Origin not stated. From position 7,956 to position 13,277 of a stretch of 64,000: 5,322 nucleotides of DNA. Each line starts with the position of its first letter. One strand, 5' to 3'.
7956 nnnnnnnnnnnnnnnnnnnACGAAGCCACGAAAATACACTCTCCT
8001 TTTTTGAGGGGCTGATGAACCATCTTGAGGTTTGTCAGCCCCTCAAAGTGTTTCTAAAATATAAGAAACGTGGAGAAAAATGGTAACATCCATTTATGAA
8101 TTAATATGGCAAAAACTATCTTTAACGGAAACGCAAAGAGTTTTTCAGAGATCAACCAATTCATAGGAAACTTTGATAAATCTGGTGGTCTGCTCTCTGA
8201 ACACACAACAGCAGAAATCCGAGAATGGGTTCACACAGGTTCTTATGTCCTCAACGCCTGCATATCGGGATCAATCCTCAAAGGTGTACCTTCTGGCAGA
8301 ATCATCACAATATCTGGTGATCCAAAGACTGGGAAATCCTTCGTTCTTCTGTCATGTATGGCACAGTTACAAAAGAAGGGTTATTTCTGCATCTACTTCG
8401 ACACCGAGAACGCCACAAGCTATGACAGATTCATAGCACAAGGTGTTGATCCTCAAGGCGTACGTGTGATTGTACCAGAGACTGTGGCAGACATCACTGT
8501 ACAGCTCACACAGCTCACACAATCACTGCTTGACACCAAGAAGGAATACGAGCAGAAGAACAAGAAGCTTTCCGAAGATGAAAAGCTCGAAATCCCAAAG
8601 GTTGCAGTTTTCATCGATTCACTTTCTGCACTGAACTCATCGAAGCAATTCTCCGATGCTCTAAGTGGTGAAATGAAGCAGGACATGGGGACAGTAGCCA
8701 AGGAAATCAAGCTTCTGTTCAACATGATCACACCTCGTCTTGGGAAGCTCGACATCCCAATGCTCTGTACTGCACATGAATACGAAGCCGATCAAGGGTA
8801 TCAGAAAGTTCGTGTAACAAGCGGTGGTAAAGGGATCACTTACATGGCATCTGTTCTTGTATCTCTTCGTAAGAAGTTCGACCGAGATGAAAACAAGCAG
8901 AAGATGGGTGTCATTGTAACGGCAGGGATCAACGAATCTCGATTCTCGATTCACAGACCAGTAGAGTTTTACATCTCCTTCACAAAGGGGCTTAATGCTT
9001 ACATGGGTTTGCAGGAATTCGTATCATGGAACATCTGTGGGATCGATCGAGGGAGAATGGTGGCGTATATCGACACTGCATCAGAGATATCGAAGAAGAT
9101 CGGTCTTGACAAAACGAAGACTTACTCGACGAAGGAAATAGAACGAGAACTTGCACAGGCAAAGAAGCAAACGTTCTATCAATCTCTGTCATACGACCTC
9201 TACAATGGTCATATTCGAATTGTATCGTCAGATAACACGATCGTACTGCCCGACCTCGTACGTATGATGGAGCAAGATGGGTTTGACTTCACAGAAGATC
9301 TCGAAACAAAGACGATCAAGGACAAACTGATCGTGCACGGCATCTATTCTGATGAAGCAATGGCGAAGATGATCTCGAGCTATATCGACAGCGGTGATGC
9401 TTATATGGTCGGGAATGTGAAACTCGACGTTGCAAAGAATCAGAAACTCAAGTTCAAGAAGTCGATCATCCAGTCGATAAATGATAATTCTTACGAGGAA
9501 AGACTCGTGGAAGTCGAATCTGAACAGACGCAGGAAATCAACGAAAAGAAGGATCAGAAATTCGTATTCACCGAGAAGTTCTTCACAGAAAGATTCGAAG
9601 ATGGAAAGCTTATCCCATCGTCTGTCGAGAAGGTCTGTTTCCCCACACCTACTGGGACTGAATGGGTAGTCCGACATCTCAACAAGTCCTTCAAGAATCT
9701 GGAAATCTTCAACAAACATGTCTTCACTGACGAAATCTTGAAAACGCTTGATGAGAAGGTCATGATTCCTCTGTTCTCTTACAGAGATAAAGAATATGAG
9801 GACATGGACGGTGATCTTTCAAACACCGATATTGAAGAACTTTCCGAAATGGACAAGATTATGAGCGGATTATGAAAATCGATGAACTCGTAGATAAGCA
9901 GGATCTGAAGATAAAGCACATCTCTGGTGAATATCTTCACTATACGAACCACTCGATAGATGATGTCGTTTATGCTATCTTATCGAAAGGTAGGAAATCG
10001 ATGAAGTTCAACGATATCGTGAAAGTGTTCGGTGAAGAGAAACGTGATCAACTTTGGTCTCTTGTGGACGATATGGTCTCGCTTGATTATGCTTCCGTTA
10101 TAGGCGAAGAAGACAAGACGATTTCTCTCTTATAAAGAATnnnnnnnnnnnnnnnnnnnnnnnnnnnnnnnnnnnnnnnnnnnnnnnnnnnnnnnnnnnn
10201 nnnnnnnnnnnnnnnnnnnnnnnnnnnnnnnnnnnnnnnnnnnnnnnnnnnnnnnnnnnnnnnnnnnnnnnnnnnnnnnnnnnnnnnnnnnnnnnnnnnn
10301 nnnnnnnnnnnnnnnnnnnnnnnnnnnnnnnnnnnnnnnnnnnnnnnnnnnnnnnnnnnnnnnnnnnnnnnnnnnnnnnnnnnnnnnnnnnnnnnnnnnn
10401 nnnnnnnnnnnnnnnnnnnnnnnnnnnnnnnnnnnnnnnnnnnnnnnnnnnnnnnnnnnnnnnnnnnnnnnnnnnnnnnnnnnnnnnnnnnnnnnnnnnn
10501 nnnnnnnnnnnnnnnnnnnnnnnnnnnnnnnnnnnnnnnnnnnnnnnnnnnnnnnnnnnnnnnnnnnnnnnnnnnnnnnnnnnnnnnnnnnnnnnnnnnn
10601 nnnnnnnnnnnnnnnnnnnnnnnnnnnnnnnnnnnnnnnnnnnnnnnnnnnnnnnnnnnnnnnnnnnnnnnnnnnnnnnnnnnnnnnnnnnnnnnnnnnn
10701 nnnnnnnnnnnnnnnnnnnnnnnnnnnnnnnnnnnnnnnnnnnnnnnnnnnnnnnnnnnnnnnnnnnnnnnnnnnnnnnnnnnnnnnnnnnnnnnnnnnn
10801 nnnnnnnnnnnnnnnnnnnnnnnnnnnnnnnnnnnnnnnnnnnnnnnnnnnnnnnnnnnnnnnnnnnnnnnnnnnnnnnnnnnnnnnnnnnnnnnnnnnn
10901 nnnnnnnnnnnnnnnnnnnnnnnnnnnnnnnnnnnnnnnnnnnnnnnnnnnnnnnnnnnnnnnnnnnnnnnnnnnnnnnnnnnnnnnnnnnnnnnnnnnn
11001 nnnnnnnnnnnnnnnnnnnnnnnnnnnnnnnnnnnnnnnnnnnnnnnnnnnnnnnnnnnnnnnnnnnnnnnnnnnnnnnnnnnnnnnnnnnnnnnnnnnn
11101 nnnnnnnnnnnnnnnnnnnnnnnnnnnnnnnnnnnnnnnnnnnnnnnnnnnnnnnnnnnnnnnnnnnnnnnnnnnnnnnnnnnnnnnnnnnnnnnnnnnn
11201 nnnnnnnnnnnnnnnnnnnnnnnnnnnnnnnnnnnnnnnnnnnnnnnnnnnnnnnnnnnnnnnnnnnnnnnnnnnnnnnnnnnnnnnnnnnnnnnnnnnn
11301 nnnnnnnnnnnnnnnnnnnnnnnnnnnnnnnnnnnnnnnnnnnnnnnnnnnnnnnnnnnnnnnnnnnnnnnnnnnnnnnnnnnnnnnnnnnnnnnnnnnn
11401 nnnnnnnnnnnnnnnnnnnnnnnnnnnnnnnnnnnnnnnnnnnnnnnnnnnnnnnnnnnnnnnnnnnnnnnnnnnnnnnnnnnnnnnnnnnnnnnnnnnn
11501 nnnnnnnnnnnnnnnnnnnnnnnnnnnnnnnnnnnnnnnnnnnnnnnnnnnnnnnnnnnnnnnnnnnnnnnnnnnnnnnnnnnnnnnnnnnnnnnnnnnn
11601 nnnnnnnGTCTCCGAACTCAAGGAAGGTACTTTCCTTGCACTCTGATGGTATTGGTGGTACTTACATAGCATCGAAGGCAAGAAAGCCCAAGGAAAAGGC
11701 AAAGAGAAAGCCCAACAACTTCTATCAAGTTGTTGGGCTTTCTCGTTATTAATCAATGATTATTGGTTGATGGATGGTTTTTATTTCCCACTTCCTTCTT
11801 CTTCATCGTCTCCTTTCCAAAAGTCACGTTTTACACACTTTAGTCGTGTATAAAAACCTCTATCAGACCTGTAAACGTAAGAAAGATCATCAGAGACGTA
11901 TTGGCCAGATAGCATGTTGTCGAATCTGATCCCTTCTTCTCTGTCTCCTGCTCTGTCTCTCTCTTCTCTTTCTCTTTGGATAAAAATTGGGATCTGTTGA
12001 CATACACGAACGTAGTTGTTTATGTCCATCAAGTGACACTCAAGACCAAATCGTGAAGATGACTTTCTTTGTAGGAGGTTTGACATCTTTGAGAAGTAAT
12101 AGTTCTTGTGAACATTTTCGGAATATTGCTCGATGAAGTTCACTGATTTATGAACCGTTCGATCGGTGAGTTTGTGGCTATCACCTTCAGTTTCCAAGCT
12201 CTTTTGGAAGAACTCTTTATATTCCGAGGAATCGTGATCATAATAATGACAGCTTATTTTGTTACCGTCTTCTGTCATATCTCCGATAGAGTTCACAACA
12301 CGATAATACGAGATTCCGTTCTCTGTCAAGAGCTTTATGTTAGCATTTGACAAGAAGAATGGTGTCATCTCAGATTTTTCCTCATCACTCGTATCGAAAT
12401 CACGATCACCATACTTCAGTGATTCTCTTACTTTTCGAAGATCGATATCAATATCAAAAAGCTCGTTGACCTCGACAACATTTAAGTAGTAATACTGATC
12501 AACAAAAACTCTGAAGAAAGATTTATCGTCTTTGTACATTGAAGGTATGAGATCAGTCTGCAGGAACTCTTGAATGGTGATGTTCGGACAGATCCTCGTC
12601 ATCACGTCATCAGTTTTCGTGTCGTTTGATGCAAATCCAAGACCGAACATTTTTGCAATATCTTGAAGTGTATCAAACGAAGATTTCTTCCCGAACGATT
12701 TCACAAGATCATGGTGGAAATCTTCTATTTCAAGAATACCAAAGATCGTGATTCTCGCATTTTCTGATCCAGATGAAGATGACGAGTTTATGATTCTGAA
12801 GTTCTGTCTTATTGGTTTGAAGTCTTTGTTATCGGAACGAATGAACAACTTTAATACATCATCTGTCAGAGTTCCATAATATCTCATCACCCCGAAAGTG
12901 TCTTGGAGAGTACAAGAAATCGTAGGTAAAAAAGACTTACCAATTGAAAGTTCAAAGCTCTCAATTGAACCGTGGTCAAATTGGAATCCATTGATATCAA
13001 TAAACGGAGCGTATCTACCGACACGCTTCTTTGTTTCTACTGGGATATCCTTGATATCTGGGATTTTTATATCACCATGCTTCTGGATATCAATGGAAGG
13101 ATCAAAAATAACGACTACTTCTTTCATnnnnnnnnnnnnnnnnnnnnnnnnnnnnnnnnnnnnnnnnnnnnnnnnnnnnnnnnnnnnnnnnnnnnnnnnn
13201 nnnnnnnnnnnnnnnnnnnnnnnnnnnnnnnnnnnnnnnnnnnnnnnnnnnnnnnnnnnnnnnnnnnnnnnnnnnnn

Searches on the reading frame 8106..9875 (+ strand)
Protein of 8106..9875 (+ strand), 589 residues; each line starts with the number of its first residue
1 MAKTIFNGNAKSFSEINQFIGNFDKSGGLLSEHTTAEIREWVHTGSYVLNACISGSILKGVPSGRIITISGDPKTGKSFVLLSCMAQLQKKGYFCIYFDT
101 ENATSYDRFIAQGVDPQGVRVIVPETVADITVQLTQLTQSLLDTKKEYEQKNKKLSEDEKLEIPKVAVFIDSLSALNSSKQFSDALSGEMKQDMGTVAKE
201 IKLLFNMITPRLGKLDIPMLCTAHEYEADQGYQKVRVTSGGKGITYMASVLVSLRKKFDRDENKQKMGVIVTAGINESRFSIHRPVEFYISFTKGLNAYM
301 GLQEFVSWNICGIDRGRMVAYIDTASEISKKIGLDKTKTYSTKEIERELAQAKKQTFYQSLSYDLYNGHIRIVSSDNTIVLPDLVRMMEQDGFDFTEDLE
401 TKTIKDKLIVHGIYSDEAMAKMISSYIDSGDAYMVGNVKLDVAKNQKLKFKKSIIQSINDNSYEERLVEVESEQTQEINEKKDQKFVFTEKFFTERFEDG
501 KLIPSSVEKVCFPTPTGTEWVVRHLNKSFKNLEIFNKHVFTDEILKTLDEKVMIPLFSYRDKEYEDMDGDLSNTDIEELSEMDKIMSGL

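Call 20: search_protein_families(library=phrogs, proteins=[window:8106-9875:+])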
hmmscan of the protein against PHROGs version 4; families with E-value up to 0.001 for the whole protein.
window:8106-9875:+ (589 aa): 3 families
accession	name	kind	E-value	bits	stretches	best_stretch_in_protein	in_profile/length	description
phrog_97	-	other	1.4e-51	177.2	1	16-442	20-345/506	UvsX-like recombinase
phrog_8337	-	DNA, RNA and nucleotide metabolism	1.1e-28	101.4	1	29-257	37-242/273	DNA repair protein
phrog_19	-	DNA, RNA and nucleotide metabolism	3.3e-05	23.9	1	57-104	345-393/621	DnaB-like replicative helicase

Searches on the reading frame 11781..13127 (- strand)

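Call 20: search_protein_families(library=phrogs, proteins=[window:11781-13127:-])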
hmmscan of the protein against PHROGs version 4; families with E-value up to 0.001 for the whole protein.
window:11781-13127:- (448 aa): 1 family
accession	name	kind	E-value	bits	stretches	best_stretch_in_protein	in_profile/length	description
phrog_35886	-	unknown function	4.1e-18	66.2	1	33-359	29-341/446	-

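Call 53: search_protein_families(library=pfam, proteins=[window:11781-13127:-], max_evalue=0.01)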
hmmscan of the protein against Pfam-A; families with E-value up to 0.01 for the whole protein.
window:11781-13127:- (448 aa): 1 family
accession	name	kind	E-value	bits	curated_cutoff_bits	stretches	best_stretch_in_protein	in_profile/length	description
PF11698.14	V-ATPase_H_C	-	0.0067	17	27.2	0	313-385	10-83/117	V-ATPase subunit H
